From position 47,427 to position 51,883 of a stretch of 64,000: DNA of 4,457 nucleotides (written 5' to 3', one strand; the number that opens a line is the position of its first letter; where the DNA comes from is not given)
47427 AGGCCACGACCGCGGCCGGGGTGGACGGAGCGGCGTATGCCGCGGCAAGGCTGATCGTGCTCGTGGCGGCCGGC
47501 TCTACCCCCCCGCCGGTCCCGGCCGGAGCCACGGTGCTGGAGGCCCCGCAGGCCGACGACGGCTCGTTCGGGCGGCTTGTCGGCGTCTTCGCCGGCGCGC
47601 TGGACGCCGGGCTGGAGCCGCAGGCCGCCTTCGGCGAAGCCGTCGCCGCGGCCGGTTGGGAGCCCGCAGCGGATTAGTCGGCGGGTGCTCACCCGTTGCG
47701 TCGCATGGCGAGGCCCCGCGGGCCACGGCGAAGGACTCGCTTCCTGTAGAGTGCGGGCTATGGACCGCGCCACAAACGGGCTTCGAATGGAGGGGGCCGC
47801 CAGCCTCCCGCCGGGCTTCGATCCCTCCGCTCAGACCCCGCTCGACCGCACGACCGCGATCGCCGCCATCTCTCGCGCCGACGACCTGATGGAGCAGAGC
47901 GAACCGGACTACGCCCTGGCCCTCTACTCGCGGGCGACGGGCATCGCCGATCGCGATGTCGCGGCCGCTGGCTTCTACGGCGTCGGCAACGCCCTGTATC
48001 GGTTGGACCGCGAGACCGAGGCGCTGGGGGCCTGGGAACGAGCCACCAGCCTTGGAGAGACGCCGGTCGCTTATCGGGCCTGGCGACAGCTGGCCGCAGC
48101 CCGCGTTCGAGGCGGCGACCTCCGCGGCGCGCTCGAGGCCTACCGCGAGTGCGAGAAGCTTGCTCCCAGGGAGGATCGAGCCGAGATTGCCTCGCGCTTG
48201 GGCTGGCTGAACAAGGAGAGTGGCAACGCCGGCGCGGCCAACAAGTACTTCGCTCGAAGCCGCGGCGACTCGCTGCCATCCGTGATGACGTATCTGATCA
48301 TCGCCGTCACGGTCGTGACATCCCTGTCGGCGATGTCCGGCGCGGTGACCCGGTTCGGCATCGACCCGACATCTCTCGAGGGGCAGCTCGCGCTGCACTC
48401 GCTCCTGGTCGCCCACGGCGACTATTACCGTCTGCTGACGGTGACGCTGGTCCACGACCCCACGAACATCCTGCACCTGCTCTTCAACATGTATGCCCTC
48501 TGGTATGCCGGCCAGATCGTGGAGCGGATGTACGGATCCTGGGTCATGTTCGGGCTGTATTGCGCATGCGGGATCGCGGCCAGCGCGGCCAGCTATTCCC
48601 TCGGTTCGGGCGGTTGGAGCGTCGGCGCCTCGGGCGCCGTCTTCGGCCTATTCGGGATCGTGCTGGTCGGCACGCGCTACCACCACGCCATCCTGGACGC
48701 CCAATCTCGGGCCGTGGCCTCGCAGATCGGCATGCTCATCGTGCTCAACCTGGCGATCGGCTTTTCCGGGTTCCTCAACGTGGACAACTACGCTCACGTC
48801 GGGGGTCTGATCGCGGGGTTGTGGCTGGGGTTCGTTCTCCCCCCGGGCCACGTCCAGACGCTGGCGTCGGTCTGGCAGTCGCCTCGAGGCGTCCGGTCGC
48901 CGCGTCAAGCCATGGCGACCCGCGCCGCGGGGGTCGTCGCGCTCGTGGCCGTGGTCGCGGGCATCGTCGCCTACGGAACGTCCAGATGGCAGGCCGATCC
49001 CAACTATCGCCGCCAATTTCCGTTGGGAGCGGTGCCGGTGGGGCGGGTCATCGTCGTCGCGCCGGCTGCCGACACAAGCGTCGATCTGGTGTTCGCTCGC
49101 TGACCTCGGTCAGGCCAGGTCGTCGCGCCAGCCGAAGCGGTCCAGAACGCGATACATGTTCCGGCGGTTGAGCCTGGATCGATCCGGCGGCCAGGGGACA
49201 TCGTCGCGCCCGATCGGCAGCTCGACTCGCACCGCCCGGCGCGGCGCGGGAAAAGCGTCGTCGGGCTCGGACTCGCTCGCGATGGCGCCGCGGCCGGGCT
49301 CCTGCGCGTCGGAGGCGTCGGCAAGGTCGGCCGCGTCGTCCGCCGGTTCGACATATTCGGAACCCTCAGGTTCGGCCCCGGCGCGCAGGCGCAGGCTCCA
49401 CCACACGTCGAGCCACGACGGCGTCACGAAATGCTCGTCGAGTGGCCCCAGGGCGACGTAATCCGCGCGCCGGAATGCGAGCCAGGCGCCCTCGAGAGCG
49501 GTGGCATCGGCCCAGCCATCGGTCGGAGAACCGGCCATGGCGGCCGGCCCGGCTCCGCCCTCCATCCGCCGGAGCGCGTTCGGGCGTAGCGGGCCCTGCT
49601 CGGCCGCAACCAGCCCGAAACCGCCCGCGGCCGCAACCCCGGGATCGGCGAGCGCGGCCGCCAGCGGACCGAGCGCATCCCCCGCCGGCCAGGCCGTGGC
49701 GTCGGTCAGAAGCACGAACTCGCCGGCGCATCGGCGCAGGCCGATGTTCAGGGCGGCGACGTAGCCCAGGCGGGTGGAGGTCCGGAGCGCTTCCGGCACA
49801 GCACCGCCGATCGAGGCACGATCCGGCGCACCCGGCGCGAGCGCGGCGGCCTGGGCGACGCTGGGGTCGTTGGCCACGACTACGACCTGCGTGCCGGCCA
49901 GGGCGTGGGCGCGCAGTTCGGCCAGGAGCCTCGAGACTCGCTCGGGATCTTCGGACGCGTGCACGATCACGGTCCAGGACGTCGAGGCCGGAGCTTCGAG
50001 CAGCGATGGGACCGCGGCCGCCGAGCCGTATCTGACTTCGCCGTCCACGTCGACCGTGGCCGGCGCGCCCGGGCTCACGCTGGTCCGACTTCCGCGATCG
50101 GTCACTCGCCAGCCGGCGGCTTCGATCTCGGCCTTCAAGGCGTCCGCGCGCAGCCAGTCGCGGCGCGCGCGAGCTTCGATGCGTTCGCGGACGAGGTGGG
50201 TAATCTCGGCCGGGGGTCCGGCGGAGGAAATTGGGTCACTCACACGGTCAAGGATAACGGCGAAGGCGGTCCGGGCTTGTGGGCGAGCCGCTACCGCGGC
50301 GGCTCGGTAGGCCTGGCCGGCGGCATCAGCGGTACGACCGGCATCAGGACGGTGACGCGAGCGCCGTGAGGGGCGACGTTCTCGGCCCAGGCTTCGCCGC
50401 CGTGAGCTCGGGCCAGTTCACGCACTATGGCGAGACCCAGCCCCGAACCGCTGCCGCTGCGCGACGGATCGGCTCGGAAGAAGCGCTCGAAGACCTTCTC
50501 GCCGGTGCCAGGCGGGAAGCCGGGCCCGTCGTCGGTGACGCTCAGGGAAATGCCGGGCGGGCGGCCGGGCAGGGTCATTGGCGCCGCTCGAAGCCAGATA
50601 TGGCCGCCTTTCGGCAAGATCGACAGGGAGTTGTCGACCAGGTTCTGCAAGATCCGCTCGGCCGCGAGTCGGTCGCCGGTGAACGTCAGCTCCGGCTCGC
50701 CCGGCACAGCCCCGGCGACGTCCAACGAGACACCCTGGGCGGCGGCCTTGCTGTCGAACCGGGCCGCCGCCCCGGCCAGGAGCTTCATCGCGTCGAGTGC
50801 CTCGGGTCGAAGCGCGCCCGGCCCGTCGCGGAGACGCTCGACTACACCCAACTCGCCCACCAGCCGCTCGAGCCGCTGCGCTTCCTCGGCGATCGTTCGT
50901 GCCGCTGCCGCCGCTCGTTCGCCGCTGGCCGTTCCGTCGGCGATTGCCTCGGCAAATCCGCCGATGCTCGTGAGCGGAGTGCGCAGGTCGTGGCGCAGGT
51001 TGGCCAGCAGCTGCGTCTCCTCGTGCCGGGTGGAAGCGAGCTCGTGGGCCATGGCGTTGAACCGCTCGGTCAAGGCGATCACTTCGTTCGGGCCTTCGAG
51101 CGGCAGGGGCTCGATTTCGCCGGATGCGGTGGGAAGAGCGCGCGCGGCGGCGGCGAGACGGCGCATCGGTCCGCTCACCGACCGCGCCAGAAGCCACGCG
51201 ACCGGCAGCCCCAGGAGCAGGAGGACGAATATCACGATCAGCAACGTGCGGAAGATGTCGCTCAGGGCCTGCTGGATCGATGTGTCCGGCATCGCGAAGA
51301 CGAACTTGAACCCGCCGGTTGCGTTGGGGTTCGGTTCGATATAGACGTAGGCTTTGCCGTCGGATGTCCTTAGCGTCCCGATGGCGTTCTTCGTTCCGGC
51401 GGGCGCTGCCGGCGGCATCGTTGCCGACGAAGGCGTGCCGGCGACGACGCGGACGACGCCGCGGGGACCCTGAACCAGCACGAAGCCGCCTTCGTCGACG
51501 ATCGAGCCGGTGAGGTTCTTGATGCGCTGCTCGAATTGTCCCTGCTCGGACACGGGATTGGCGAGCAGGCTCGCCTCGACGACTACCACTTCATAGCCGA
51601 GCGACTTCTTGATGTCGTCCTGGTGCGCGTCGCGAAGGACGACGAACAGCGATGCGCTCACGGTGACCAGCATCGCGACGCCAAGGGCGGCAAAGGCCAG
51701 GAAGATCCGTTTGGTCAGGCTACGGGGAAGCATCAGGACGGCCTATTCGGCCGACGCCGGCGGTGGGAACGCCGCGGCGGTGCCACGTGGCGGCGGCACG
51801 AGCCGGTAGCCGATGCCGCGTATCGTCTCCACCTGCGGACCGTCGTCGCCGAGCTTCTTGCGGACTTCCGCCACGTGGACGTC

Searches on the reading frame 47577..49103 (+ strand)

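Call 49: search_protein_families(library=pfam, proteins=[window:47577-49103:+])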
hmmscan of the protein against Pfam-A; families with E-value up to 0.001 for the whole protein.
window:47577-49103:+ (508 aa): 3 families
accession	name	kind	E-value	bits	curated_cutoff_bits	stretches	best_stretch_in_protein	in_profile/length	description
PF01694.28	Rhomboid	-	3.6e-30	105.5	22.6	1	281-421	2-140/143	Rhomboid domain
PF07719.23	TPR_2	-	9.1e-06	25.9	27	0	167-198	2-33/34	Tetratricopeptide repeat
PF00515.34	TPR_1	-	0.00012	22.1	27.8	0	167-197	2-32/34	Tetratricopeptide repeat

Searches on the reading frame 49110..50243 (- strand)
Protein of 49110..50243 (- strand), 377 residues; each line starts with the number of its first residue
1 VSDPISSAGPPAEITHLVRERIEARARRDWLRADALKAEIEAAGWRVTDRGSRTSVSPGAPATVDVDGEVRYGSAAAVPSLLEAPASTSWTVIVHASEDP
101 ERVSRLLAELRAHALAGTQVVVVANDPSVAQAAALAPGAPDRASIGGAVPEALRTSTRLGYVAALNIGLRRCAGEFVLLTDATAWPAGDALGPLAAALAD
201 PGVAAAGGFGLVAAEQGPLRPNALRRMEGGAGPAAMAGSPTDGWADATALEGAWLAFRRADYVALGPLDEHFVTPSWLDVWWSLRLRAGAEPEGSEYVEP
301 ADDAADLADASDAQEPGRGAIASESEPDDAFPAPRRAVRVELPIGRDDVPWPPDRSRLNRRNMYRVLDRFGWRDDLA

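Call 49: search_protein_families(library=pfam, proteins=[window:49110-50243:-])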
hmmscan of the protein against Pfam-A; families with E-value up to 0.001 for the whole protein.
window:49110-50243:- (377 aa): 3 families
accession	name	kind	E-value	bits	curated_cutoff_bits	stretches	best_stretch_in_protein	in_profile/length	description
PF00535.33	Glycos_transf_2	-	1.5e-06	28.6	23.3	1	141-209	50-114/168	Glycosyl transferase family 2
PF13641.12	Glyco_tranf_2_3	-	3.5e-05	24.4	27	1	91-214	4-127/230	Glycosyltransferase like family 2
PF23493.1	CysS_C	-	7.5e-05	23.2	23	1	11-54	5-48/51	Cysteinyl-tRNA ligase anticodon binding domain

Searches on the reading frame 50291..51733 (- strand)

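Call 49: search_protein_families(library=pfam, proteins=[window:50291-51733:-])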
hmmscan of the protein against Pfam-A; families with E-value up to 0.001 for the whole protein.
window:50291-51733:- (480 aa): 3 families
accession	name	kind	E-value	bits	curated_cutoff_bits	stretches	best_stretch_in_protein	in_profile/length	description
PF02518.31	HATPase_c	-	4.5e-25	88.7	26.4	1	353-466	1-109/111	Histidine kinase-, DNA gyrase B-, and HSP90-like ATPase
PF00512.31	HisKA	-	7e-14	52.1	26.9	1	240-300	3-62/66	His Kinase A (phospho-acceptor) domain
PF00672.30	HAMP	-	1.4e-06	29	25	1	181-232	1-51/53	HAMP domain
